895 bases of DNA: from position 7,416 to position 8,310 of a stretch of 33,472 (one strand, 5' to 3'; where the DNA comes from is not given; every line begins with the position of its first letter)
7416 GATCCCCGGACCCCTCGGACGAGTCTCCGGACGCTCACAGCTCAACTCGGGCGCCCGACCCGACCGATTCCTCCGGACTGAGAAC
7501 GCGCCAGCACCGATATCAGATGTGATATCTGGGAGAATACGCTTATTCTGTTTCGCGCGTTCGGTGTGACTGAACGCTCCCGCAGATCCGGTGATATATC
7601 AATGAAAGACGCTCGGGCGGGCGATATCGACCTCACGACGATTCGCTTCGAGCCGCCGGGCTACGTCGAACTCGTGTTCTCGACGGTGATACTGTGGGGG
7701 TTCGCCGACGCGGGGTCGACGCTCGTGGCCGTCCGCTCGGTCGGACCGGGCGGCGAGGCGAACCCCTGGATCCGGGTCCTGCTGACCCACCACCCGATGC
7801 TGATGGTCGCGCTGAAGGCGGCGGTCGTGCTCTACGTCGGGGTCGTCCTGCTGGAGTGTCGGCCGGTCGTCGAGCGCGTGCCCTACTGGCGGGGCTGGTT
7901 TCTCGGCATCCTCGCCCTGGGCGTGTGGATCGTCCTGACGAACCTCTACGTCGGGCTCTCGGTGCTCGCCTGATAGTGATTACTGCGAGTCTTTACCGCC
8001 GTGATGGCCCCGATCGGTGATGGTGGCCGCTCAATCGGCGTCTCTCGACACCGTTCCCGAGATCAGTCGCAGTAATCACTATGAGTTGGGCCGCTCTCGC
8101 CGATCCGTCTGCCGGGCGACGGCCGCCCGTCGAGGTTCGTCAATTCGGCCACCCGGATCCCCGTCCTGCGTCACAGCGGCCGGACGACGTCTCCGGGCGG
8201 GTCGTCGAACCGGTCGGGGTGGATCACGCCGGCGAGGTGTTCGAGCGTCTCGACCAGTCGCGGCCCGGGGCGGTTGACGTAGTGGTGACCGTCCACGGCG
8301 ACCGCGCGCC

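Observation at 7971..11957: Two copies of a 110-bp MITE-like element, each inserted exactly on the TGA stop codon of the upstream gene and ending in ...CTATGAG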

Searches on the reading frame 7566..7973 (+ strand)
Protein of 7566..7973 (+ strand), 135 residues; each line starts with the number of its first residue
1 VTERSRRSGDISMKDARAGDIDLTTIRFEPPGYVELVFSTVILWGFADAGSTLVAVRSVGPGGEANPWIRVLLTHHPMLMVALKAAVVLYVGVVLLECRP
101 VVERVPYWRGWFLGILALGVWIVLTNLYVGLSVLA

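Call 70: search_protein_families(library=pfam, proteins=[window:7566-7973:+], max_evalue=0.001)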
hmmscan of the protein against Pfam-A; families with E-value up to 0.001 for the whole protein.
window:7566-7973:+ (135 aa): 1 family
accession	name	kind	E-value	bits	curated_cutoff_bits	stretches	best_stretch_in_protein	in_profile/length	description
PF18902.5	DUF5658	-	1e-06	29.8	25.2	1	45-127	4-82/82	Domain of unknown function (DUF5658)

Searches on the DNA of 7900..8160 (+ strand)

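Call 8: search_dna_similar(query=window:7960-8095:+, collection=plasmids, mode=distant, max_evalue=0.001, max_rows=40)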
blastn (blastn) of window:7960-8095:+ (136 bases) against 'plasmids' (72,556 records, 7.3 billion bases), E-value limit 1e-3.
Records with a match: 1; places in all: 1; records where one place covers at least 80% of the query: 1.
Best place of each record, by identity: 80-90% 1.
By first word of the organism name: Halorubrum 1.
By predicted mobility (MOB-suite, as given by PLSDB): non-mobilizable 1.
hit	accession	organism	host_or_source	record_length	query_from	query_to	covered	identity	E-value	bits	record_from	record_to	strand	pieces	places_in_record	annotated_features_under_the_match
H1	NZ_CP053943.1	Halorubrum salinarum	soil,single cell,solar salt farm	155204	11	130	88%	81.7%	2e-24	118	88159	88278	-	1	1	none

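Call 10: get_annotated_region(hit=H1, flank=4000)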
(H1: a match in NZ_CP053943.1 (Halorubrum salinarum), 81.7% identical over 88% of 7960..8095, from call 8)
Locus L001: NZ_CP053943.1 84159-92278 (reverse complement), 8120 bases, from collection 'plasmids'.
description: Halorubrum salinarum strain RHB-C plasmid pHAR02, complete sequence
organism: Halorubrum salinarum (NCBI taxid 2739057)
taxonomy: Archaea; Euryarchaeota; Halobacteria; Halobacteriales; Haloferacaceae; Halorubrum; Halorubrum salinarum
host: -; source: soil,single cell,solar salt farm; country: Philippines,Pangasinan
typing (MOB-suite, as given by PLSDB): non-mobilizable; mating-pair formation MPF_T
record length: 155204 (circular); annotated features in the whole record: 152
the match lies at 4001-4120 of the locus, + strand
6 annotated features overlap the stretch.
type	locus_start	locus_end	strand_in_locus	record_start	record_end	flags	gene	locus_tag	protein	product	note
CDS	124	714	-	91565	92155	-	-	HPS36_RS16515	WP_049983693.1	AsnC family transcriptional regulator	-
CDS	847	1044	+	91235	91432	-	-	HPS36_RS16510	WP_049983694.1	heavy metal-associated domain-containing protein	-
CDS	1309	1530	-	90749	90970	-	-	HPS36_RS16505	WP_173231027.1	hypothetical protein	-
CDS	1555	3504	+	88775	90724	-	-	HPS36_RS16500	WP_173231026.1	copper-translocating P-type ATPase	GO:0006825 - copper ion transport [Evidence IEA]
CDS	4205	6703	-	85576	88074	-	-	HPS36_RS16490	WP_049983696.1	cbb3-type cytochrome c oxidase subunit I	GO:0009060 - aerobic respiration [Evidence IEA]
CDS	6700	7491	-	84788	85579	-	coxB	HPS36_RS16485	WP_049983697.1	cytochrome c oxidase subunit II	-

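Call 28: search_dna_similar(query=window:7970-8000:+, collection=plasmids, mode=distant, max_evalue=10, max_rows=40)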
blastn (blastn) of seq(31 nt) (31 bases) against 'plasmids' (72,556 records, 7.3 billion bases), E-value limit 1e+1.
Records with a match: 7; places in all: 9; records where one place covers at least 80% of the query: 4.
Best place of each record, by identity: >=99% 2; 95-99% 1; 90-95% 2; 80-90% 2.
By first word of the organism name: Halorubrum 2; Natribaculum 2; Streptomyces 1; Klebsiella 1; Rhodococcus 1.
By predicted mobility (MOB-suite, as given by PLSDB): non-mobilizable 6; mobilizable 1.
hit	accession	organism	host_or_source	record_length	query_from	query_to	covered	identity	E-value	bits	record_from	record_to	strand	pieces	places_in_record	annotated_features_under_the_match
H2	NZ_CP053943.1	Halorubrum salinarum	soil,single cell,solar salt farm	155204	1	31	100%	96.8%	8e-6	53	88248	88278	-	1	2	none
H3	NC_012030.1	Halorubrum lacusprofundi ATCC 49239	-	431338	1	31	100%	90.3%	4e-3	44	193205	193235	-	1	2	arsB: ACR3 family arsenite efflux transporter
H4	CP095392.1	Natribaculum breve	cell culture,saline soil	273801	1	29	94%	89.7%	5e-2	40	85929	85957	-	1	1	record has no annotation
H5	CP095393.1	Natribaculum breve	cell culture,saline soil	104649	2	29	90%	89.3%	2e-1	38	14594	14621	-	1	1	none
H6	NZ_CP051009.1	Streptomyces griseofuscus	-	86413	5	26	71%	90.9%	7e+0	32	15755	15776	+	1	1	none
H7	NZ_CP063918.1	Klebsiella variicola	Human fecal samples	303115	1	17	55%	100.0%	7e+0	32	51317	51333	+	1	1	CynX/NimT family MFS transporter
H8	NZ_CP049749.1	Rhodococcus fascians A21d2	Oenothera speciosa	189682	14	30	55%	100.0%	7e+0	32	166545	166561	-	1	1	none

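Call 29: get_annotated_region(hit=H3, flank=2500)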
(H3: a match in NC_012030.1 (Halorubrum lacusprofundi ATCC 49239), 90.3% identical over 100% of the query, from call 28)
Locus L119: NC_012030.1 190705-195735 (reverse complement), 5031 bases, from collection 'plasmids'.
description: Halorubrum lacusprofundi ATCC 49239 plasmid pHLAC01, complete sequence
organism: Halorubrum lacusprofundi ATCC 49239 (NCBI taxid 416348)
taxonomy: Archaea; Euryarchaeota; Halobacteria; Halobacteriales; Haloferacaceae; Halorubrum; Halorubrum lacusprofundi; Halorubrum lacusprofundi ATCC 49239
host: -; source: -; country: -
typing (MOB-suite, as given by PLSDB): non-mobilizable; mating-pair formation MPF_unknown
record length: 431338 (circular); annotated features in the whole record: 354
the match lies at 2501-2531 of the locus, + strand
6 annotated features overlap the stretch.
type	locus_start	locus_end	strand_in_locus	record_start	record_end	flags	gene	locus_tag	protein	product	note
CDS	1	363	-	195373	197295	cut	arsA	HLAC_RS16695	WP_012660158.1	arsenical pump-driving ATPase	-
CDS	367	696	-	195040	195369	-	arsD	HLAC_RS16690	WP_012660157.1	arsenite efflux transporter metallochaperone ArsD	GO:0046685 - response to arsenic-containing substance [Evidence IEA]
CDS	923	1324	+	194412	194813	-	-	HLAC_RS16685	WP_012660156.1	metalloregulator ArsR/SmtB family transcription factor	GO:0006355 - regulation of DNA-templated transcription [Evidence IEA]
CDS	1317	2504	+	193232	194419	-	arsB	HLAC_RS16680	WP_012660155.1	ACR3 family arsenite efflux transporter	GO:0046685 - response to arsenic-containing substance [Evidence IEA]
CDS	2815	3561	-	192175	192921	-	-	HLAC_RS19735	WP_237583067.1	Fic family protein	-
CDS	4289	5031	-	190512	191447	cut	-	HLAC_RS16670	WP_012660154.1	transposase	GO:0006313 - DNA transposition [Evidence IEA]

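Call 30: get_annotated_region(hit=H4, flank=2500)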
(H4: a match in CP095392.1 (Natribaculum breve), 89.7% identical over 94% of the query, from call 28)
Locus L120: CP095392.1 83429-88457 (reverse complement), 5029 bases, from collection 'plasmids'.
description: Natribaculum breve strain TRM20010 plasmid unnamed2, complete sequence
organism: Natribaculum breve (NCBI taxid 1419050)
taxonomy: Archaea; Euryarchaeota; Halobacteria; Halobacteriales; Natrialbaceae; Natribaculum; Natribaculum breve
host: -; source: cell culture,saline soil; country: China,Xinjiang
typing (MOB-suite, as given by PLSDB): non-mobilizable
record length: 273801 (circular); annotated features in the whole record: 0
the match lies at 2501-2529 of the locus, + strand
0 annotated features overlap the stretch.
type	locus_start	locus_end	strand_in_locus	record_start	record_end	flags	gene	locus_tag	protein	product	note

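Call 31: get_annotated_region(hit=H5, flank=2500)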
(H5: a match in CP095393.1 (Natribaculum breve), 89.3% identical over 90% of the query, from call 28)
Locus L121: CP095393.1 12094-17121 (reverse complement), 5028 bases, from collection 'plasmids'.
description: Natribaculum breve strain TRM20010 plasmid unnamed3, complete sequence
organism: Natribaculum breve (NCBI taxid 1419050)
taxonomy: Archaea; Euryarchaeota; Halobacteria; Halobacteriales; Natrialbaceae; Natribaculum; Natribaculum breve
host: -; source: cell culture,saline soil; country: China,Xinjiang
typing (MOB-suite, as given by PLSDB): non-mobilizable
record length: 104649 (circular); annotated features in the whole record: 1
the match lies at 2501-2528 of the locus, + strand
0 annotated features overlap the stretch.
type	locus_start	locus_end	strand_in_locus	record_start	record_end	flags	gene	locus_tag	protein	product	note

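Call 48: search_dna_similar(query=L001:3500-4600:+, collection=plasmids, mode=distant, max_rows=20)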
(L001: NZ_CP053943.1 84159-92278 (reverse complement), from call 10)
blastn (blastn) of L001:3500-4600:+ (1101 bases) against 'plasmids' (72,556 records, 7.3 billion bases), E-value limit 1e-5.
Records with a match: 226; places in all: 231; records where one place covers at least 80% of the query: 1.
Best place of each record, by identity: >=99% 1; 90-95% 124; 80-90% 93; 60-80% 8.
By first word of the organism name: Ralstonia 137; Rhizobium 11; Halorussus 10; Neorhizobium 5; Sinorhizobium 5; Bradyrhizobium 5; Burkholderia 5; Natrinema 4; Cupriavidus 4; Halorubrum 3; and 25 more.
By predicted mobility (MOB-suite, as given by PLSDB): non-mobilizable 112; mobilizable 109; conjugative 5.
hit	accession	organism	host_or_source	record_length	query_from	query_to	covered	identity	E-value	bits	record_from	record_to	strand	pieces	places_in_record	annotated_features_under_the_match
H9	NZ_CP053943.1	Halorubrum salinarum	soil,single cell,solar salt farm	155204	1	1101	100%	100.0%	0e+0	1986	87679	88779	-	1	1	cbb3-type cytochrome c oxidase subunit I | copper-translocating P-type ATPase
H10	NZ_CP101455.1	Halorarius litoreus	cell culture,saline-alkali soil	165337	49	501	41%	93.9%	0e+0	691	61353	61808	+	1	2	hypothetical protein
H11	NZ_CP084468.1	Halomicrobium salinisoli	cell culture,gobi saline soil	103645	49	505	42%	92.2%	0e+0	662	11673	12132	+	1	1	hypothetical protein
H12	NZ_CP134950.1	Halobaculum sp. XH14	cell culture,sediment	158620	49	505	42%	91.3%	0e+0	644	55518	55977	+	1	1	hypothetical protein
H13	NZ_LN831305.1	Halobacterium hubeiense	-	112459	49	505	42%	91.1%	2e-180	639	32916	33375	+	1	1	hypothetical protein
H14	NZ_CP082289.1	Halobaculum roseum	cell culture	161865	49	501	41%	91.7%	0e+0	645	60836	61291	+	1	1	hypothetical protein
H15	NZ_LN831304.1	Halobacterium hubeiense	-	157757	49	501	41%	91.4%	0e+0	641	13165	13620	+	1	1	hypothetical protein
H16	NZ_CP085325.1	Salarchaeum japonicum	cell culture,commercial salt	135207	49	501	41%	91.4%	0e+0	641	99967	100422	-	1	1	hypothetical protein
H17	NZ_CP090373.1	Halobaculum sp. CBA1158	solar salt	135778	49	501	41%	91.2%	3e-179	636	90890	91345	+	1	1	hypothetical protein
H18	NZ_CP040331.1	Natrinema versiforme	-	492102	49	501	41%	91.0%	3e-178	632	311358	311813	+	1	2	hypothetical protein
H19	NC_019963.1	Natrinema pellirubrum DSM 15624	-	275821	49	501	41%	91.0%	3e-178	632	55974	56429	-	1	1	hypothetical protein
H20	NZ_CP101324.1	Natronomonas gomsonensis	cell culture,sediment of a solar saltern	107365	49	501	41%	91.0%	3e-178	632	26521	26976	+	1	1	hypothetical protein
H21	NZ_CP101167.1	Haloglomus halophilum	cell culture,salt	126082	49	501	41%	90.4%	7e-174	618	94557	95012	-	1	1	hypothetical protein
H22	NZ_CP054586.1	Halorubrum sp. CBA1229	solar salt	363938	49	501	41%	90.4%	7e-174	618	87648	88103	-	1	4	hypothetical protein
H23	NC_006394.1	Haloarcula marismortui ATCC 43049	-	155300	49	501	41%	90.1%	8e-173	614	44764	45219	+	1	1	hypothetical protein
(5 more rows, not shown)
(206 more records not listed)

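Call 49: search_dna_similar(query=L119:2000-3100:+, collection=plasmids, mode=distant, max_rows=20)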
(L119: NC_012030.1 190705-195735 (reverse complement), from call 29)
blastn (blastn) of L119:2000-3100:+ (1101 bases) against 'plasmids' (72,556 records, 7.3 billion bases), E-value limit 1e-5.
Records with a match: 227; places in all: 258; records where one place covers at least 80% of the query: 1.
Best place of each record, by identity: >=99% 1; 90-95% 1; 80-90% 30; 60-80% 195.
By first word of the organism name: Streptomyces 28; Rhodococcus 20; Sinorhizobium 18; Paracoccus 13; Pseudomonas 8; Natrinema 7; Hymenobacter 7; Halobacterium 6; Haloarcula 6; Halomicrobium 6; and 53 more.
By predicted mobility (MOB-suite, as given by PLSDB): non-mobilizable 142; mobilizable 43; conjugative 42.
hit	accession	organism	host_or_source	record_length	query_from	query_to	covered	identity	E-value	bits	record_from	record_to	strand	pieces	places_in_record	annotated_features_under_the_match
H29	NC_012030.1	Halorubrum lacusprofundi ATCC 49239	-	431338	1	1101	100%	100.0%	0e+0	1986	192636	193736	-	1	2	arsB: ACR3 family arsenite efflux transporter | Fic family protein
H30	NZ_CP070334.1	Halobacterium sp. BOL4-2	Salt,Salt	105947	2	452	41%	79.9%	1e-107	398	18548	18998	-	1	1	arsB: ACR3 family arsenite efflux transporter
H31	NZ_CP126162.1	Haloarcula pelagica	cell culture,sediment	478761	2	440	40%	80.2%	3e-108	400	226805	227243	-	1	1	arsB: ACR3 family arsenite efflux transporter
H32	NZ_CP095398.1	Natribaculum luteum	cell culture,brine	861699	2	449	41%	78.2%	1e-95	358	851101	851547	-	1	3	arsB: ACR3 family arsenite efflux transporter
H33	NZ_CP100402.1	Halorussus aquaticus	cell culture,saline soil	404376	3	441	40%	79.8%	3e-103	383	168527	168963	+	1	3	arsB: ACR3 family arsenite efflux transporter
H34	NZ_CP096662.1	Halorussus limi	cell culture,saline soil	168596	3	441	40%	79.8%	3e-103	383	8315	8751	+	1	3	arsB: ACR3 family arsenite efflux transporter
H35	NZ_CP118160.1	Halosimplex aquaticum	cell culture,solar salterns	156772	3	441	40%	79.8%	3e-103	383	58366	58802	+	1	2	arsB: ACR3 family arsenite efflux transporter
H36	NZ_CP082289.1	Halobaculum roseum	cell culture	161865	2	441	40%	79.5%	6e-105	389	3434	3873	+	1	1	arsB: ACR3 family arsenite efflux transporter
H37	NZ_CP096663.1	Halorussus limi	cell culture,saline soil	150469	2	418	38%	83.2%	1e-119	437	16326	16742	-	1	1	arsB: ACR3 family arsenite efflux transporter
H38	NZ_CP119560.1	Haloarcula halophila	cell culture,sediment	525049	9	438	39%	80.0%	6e-105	389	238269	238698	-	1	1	arsB: ACR3 family arsenite efflux transporter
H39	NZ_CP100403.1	Halorussus aquaticus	cell culture,saline soil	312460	1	418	38%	80.6%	6e-105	389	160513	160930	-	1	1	arsB: ACR3 family arsenite efflux transporter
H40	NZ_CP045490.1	Natronorubrum aibiense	single cell,Xinjiang Aibi Salt Lake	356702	2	418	38%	80.8%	5e-106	392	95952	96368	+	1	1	arsB: ACR3 family arsenite efflux transporter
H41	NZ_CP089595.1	Halobacterium zhouii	cell culture,sediment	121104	1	418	38%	80.4%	7e-104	385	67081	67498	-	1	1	arsB: ACR3 family arsenite efflux transporter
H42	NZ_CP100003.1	Halorussus vallis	cell culture,saline soil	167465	1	418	38%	80.4%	7e-104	385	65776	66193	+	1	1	arsB: ACR3 family arsenite efflux transporter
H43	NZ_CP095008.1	Halococcus dombrowskii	Direct from delivered sample,Rock salt ...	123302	3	418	38%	80.8%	2e-104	388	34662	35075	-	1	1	arsB: ACR3 family arsenite efflux transporter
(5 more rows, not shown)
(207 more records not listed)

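Call 50: get_annotated_region(hit=H11, flank=600)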
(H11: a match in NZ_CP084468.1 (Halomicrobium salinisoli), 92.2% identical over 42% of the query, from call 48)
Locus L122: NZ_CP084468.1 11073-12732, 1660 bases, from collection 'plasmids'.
description: Halomicrobium salinisoli strain TH30 plasmid unnamed2, complete sequence
organism: Halomicrobium salinisoli (NCBI taxid 2878391)
taxonomy: Archaea; Euryarchaeota; Halobacteria; Halobacteriales; Haloarculaceae; Halomicrobium; Halomicrobium salinisoli
host: -; source: cell culture,gobi saline soil; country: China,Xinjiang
typing (MOB-suite, as given by PLSDB): non-mobilizable; mating-pair formation MPF_T
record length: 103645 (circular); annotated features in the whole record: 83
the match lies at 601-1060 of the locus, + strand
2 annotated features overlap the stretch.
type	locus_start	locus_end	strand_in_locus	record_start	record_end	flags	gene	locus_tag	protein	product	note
CDS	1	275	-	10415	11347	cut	-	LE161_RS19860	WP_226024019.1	hypothetical protein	-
CDS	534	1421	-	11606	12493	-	-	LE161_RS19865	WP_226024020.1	hypothetical protein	-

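Call 51: get_annotated_region(hit=H22, flank=600)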
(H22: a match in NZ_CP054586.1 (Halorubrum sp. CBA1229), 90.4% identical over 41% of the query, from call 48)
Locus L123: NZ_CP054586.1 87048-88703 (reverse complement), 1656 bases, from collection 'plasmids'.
description: Halorubrum sp. CBA1229 plasmid pCBA1229, complete sequence
organism: Halorubrum sp. CBA1229 (NCBI taxid 1853699)
taxonomy: Archaea; Euryarchaeota; Halobacteria; Halobacteriales; Haloferacaceae; Halorubrum; Halorubrum sp. CBA1229
host: -; source: solar salt; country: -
typing (MOB-suite, as given by PLSDB): non-mobilizable; mating-pair formation MPF_T
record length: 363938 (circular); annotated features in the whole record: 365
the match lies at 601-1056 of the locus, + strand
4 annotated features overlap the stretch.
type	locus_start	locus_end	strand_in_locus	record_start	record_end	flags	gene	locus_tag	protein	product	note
CDS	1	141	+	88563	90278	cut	-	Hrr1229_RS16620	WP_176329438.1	ThiF family adenylyltransferase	-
CDS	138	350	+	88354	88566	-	-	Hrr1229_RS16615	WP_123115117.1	KTSC domain-containing protein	-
CDS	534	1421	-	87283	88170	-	-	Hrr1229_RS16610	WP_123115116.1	hypothetical protein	-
CDS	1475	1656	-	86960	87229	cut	-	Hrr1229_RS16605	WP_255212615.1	helix-turn-helix transcriptional regulator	-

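Call 99: search_rna_families(source=window, start=7900, end=8160, threshold=evalue, max_evalue=1)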
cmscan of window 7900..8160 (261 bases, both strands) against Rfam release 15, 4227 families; matches with E-value up to 1: 0.
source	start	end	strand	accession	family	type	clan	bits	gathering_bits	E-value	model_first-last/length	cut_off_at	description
